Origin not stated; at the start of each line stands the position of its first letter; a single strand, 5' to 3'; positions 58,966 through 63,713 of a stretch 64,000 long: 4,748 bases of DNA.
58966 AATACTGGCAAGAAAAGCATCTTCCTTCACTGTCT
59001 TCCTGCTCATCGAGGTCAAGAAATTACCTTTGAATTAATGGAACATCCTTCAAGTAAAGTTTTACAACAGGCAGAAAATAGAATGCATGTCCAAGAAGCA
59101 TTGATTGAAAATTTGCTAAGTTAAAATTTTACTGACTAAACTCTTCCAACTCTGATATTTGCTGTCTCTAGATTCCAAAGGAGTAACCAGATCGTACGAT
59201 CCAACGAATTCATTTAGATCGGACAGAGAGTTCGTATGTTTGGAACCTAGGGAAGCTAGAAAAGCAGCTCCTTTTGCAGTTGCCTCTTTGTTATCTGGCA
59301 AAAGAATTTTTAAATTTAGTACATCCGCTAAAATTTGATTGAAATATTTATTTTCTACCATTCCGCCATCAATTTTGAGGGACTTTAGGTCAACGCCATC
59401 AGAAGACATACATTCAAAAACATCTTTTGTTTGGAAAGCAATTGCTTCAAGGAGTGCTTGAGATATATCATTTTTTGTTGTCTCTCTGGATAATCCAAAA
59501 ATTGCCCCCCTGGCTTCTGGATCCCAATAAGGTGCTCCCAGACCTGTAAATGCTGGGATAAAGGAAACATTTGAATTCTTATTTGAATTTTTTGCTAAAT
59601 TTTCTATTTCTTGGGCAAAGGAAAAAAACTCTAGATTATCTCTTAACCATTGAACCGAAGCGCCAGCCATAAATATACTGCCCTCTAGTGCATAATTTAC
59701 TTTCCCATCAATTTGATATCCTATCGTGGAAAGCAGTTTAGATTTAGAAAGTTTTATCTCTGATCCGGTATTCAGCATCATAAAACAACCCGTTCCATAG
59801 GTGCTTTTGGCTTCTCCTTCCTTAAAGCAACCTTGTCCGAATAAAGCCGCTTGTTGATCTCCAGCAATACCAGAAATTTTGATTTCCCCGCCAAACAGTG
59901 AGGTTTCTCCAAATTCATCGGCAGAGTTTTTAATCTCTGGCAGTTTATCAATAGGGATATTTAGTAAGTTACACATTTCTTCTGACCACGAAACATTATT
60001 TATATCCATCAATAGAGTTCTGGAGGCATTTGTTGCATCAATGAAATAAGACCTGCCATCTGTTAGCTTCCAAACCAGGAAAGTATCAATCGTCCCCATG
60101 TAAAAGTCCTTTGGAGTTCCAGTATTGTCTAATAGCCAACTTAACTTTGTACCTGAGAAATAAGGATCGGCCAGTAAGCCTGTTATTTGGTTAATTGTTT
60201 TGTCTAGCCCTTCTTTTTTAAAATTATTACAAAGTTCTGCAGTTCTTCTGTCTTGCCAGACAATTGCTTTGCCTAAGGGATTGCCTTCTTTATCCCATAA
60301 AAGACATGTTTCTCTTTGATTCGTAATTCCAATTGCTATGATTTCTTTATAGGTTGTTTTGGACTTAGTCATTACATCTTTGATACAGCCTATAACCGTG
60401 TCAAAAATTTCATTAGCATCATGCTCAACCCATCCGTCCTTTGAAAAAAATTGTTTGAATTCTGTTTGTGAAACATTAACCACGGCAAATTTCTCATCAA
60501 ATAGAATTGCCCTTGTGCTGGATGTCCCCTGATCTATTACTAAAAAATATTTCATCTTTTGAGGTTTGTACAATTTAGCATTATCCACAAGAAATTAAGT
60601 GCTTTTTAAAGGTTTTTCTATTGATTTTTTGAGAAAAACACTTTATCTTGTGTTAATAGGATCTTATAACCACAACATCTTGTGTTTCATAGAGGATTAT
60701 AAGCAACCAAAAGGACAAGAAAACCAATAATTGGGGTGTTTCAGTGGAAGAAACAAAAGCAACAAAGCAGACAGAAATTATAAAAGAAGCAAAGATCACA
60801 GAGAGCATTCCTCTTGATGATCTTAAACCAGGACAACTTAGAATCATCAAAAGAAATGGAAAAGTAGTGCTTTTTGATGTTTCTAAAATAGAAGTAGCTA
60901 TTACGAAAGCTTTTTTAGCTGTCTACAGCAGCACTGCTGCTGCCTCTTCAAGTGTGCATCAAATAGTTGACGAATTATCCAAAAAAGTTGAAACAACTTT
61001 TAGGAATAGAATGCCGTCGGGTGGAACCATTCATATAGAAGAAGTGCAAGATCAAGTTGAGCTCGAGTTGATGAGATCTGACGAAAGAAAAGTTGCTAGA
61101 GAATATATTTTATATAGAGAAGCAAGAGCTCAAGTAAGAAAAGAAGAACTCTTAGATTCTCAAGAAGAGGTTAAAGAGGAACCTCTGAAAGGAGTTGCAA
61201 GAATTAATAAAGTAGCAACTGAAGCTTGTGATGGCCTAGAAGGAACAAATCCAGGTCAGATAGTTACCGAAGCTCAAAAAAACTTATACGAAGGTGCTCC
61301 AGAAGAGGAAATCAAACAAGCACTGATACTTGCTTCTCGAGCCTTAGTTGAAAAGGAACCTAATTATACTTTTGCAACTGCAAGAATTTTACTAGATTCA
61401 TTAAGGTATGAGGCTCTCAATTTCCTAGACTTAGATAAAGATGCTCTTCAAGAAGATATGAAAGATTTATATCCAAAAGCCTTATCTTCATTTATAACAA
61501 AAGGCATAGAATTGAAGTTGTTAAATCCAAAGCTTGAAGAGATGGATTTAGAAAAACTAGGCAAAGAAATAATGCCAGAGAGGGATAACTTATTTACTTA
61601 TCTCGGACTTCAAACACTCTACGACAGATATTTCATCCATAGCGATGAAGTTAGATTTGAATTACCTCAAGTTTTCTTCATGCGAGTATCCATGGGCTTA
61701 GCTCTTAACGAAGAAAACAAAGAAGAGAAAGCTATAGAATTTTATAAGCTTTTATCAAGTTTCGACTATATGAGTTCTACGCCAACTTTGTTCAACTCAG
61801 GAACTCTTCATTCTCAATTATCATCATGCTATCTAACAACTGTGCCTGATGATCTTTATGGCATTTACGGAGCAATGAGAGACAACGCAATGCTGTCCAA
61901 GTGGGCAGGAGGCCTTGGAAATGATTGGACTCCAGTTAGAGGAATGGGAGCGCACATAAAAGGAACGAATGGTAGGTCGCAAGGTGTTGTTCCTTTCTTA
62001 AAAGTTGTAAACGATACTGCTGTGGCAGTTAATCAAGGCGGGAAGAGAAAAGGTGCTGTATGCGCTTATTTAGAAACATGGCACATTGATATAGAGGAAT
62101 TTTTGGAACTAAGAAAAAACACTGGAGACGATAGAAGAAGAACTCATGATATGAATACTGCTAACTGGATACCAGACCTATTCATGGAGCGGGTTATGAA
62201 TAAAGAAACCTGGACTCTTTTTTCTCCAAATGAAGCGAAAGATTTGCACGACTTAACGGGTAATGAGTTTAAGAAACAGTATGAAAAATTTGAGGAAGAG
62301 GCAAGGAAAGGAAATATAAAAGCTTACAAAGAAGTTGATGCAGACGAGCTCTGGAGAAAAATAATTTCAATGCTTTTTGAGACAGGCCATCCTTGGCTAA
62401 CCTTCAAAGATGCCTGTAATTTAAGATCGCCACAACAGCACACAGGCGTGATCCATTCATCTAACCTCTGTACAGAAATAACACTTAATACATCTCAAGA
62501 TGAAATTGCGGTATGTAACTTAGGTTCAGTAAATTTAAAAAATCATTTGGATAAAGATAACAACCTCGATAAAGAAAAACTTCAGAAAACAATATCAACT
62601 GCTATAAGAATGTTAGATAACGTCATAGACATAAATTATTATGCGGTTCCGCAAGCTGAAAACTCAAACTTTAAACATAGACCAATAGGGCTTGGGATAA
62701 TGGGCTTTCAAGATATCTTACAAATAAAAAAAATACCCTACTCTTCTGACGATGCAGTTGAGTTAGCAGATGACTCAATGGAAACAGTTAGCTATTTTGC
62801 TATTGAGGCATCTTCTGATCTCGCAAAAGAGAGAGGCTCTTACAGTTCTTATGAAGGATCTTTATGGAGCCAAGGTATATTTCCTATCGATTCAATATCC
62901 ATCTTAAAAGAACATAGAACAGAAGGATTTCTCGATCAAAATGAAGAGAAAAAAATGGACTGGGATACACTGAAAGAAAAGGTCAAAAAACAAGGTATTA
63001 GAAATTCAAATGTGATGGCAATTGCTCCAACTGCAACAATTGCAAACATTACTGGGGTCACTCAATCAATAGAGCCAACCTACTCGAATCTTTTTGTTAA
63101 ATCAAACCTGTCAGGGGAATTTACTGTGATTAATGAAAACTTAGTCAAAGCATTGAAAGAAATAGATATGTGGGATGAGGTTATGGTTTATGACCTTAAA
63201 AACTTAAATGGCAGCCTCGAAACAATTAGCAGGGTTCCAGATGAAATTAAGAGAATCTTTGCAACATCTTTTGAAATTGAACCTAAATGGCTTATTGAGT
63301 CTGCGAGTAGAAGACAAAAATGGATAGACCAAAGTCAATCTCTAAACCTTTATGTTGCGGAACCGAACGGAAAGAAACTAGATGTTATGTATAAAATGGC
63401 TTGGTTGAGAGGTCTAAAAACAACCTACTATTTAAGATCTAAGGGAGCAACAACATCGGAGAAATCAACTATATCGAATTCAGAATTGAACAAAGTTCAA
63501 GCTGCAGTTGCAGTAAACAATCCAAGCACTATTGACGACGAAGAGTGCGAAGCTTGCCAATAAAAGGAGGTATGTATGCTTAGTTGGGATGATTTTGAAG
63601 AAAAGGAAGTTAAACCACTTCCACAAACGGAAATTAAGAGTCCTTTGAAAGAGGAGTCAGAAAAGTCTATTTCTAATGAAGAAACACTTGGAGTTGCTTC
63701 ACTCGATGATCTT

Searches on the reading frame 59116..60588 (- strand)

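Call 74: search_protein_families(library=pfam, proteins=[window:59116-60588:-], max_evalue=0.00001)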
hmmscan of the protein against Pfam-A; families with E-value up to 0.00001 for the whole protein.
window:59116-60588:- (490 aa): 2 families
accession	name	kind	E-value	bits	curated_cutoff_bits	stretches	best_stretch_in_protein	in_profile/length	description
PF00370.27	FGGY_N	-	1.1e-67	228.6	28.8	1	14-251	1-245/245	FGGY family of carbohydrate kinases, N-terminal domain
PF02782.22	FGGY_C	-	9e-41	140.3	27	1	261-446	2-195/198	FGGY family of carbohydrate kinases, C-terminal domain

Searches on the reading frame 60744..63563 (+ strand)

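Call 74: search_protein_families(library=pfam, proteins=[window:60744-63563:+], max_evalue=0.00001)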
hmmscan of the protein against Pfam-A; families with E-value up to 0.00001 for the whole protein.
window:60744-63563:+ (939 aa): 3 families
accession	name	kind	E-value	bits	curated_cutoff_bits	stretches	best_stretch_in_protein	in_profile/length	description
PF02867.20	Ribonuc_red_lgC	-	3.3e-196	653.4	23.9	1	360-897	1-523/523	Ribonucleotide reductase, barrel domain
PF03477.21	ATP-cone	-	3.8e-23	82.3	25.8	1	33-129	2-87/88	ATP cone domain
PF00317.26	Ribonuc_red_lgN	-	9.6e-23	80.5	28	1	283-355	2-75/77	Ribonucleotide reductase, all-alpha domain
